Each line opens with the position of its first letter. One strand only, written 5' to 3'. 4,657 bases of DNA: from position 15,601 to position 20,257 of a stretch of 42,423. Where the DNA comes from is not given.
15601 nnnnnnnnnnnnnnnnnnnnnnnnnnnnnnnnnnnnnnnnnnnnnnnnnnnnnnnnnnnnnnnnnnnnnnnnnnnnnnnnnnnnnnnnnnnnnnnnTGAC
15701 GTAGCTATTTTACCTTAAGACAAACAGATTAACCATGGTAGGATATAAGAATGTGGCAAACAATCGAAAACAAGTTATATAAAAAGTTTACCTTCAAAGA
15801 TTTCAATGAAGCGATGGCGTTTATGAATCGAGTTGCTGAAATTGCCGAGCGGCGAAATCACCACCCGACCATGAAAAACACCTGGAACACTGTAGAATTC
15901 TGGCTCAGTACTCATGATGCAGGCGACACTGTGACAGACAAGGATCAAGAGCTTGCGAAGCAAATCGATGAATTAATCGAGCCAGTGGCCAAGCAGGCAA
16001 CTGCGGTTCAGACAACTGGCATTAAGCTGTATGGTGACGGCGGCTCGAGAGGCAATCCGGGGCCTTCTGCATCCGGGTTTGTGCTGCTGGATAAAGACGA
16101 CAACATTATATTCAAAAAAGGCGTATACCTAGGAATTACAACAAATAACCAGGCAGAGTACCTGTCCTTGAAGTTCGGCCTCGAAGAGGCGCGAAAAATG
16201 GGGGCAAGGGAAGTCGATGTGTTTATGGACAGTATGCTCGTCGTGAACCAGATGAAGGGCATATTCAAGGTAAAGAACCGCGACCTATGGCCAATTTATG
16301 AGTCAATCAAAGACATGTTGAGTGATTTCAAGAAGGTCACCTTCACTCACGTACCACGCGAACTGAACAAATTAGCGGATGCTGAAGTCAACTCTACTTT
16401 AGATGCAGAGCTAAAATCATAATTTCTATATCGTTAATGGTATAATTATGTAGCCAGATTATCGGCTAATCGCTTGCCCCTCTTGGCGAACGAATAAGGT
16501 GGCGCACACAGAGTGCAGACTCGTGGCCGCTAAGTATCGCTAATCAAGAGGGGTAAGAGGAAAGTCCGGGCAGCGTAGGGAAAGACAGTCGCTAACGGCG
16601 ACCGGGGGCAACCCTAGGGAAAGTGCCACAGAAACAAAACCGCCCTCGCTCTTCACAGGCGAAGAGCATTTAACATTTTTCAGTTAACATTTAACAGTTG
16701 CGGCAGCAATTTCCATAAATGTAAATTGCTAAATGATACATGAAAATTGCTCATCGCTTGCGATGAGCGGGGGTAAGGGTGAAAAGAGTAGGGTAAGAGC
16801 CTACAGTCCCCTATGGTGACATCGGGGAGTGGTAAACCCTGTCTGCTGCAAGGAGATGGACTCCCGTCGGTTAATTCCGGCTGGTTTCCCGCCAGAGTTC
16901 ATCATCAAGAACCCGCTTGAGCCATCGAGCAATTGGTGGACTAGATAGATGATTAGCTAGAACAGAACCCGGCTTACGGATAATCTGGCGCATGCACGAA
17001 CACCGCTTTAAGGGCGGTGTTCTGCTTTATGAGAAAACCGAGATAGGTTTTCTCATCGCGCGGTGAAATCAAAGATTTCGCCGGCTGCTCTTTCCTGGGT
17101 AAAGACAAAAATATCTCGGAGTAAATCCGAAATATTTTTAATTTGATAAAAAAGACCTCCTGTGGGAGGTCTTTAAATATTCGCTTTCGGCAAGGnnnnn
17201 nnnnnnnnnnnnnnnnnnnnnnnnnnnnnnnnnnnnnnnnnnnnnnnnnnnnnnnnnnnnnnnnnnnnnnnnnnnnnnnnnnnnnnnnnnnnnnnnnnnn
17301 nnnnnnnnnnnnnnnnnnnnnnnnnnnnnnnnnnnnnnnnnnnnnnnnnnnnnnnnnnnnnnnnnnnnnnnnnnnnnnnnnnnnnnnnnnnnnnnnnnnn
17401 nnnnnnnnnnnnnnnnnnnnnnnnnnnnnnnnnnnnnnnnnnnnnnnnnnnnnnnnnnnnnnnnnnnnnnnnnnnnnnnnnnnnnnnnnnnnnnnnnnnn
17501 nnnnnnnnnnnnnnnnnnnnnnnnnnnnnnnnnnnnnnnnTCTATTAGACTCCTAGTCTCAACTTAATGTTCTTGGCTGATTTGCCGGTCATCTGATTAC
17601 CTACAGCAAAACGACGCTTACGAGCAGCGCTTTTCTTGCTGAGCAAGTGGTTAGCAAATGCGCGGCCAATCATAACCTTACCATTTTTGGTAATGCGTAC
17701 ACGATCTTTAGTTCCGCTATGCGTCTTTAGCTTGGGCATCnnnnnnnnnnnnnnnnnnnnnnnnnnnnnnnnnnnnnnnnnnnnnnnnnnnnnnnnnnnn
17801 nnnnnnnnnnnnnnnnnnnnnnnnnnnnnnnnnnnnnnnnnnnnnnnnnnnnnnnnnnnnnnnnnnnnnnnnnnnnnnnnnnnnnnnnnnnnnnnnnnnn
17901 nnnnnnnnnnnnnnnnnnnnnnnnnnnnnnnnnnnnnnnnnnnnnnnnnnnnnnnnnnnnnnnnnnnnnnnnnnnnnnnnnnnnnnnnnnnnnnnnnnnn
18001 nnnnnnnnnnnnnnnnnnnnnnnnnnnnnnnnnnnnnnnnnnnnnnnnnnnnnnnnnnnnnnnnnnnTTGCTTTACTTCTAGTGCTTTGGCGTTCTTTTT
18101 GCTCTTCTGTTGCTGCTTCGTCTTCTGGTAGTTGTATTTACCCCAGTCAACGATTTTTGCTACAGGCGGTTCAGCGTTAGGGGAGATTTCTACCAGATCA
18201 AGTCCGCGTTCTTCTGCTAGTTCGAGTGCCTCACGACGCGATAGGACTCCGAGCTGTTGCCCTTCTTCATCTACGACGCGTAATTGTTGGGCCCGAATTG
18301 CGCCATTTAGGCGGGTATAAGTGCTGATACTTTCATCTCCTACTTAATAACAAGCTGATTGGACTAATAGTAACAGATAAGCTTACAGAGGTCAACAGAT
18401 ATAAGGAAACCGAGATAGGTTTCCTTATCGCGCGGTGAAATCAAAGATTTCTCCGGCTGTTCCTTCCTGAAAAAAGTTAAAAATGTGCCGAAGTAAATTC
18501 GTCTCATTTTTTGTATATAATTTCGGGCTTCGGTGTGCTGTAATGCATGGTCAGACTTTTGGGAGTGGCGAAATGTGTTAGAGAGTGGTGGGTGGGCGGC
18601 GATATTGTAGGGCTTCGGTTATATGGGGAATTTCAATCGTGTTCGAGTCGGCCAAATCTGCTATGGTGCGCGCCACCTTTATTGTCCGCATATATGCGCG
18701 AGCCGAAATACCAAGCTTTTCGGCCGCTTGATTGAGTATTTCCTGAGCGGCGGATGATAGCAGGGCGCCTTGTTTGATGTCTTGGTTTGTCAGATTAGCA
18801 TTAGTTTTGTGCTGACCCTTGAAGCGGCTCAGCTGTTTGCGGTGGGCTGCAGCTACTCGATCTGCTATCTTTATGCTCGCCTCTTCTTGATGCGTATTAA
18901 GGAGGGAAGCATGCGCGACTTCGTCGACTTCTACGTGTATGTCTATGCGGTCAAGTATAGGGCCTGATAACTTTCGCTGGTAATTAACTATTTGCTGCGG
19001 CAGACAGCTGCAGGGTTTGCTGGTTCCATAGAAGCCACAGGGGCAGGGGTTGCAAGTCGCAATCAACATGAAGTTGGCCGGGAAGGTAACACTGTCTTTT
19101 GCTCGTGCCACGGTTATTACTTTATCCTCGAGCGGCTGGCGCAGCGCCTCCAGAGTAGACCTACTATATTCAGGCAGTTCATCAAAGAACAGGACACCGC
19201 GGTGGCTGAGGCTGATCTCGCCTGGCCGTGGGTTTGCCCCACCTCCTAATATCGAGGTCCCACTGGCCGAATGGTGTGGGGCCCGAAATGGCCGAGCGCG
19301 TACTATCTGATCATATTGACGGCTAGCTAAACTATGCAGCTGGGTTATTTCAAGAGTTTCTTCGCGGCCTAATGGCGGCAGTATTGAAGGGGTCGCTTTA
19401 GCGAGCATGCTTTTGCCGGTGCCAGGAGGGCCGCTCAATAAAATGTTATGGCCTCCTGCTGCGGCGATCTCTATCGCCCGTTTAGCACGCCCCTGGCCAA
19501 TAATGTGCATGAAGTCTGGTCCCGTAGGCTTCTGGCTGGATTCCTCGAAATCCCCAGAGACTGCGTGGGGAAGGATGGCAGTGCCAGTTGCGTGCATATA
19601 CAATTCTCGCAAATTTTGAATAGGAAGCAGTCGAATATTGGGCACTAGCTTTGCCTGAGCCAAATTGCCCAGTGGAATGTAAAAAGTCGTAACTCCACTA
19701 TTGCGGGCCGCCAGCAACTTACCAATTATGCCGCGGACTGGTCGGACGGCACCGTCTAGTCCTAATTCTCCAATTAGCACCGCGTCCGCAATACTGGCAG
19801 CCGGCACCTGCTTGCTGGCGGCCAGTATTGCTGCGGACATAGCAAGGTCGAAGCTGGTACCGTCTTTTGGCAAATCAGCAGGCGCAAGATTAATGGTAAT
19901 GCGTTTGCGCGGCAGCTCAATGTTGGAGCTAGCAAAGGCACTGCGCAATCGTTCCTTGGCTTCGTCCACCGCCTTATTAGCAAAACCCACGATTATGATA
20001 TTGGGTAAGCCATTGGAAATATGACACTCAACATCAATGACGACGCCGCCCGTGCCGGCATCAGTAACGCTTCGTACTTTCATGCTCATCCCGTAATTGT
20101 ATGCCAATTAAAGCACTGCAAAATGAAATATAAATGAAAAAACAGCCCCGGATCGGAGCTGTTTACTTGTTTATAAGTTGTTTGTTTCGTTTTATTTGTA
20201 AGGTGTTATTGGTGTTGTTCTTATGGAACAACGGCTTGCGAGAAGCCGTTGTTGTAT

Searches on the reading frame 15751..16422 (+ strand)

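Call 73: search_protein_families(library=pfam, proteins=[window:15751-16422:+], max_evalue=0.0001)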
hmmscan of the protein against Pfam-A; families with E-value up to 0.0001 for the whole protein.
window:15751-16422:+ (223 aa): 3 families
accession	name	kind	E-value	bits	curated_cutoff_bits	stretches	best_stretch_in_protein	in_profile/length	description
PF01329.24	Pterin_4a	-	2.7e-25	88.8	26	1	2-75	18-91/91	Pterin 4 alpha carbinolamine dehydratase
PF13456.12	RVT_3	-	1e-22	80.8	21.6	1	96-214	3-121/123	Reverse transcriptase-like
PF00075.30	RNase_H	-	4.2e-08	33.9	25.8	1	91-188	4-95/141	RNase H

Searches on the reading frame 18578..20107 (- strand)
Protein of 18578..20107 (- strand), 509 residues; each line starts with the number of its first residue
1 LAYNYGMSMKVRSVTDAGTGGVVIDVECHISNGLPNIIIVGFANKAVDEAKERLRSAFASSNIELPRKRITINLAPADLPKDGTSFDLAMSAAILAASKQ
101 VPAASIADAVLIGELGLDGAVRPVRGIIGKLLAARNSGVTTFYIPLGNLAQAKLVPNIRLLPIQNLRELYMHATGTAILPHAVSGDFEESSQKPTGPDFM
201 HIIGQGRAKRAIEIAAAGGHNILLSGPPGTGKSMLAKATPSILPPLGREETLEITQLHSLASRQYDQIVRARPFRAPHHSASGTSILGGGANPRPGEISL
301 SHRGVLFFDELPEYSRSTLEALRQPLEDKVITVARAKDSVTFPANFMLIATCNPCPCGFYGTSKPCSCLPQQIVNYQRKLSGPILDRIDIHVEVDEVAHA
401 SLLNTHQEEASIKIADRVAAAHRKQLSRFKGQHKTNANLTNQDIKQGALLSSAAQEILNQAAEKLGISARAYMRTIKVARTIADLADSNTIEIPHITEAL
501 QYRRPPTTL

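Call 73: search_protein_families(library=pfam, proteins=[window:18578-20107:-], max_evalue=0.0001)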
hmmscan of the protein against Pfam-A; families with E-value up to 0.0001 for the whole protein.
window:18578-20107:- (509 aa): 8 families
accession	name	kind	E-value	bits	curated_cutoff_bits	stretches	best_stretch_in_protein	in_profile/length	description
PF01078.27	Mg_chelatase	-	9.5e-88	293.4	20.3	1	198-400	1-205/207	Magnesium chelatase, subunit ChlI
PF13541.12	ChlI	-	9.3e-38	129.3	27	1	26-148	1-121/121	Subunit ChlI of Mg-chelatase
PF13335.12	Mg_chelatase_C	-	1.8e-26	93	26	1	409-503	2-94/94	Magnesium chelatase, subunit ChlI C-terminal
PF05362.19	Lon_C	-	7.4e-12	45.7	21.1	1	18-157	37-181/205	Lon protease (S16) C-terminal proteolytic domain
PF07728.20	AAA_5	-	6.9e-11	42.8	22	1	221-356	1-125/139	AAA domain (dynein-related subfamily)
PF00493.29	MCM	-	2.4e-09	37.1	23.3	1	295-394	114-204/224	MCM P-loop domain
PF00004.35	AAA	-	1.3e-05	26.1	21.2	0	222-318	1-73/131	ATPase family associated with various cellular activities (AAA)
PF00158.32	Sigma54_activat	-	3.6e-05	23.9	20.2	0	209-238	12-41/168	Sigma-54 interaction domain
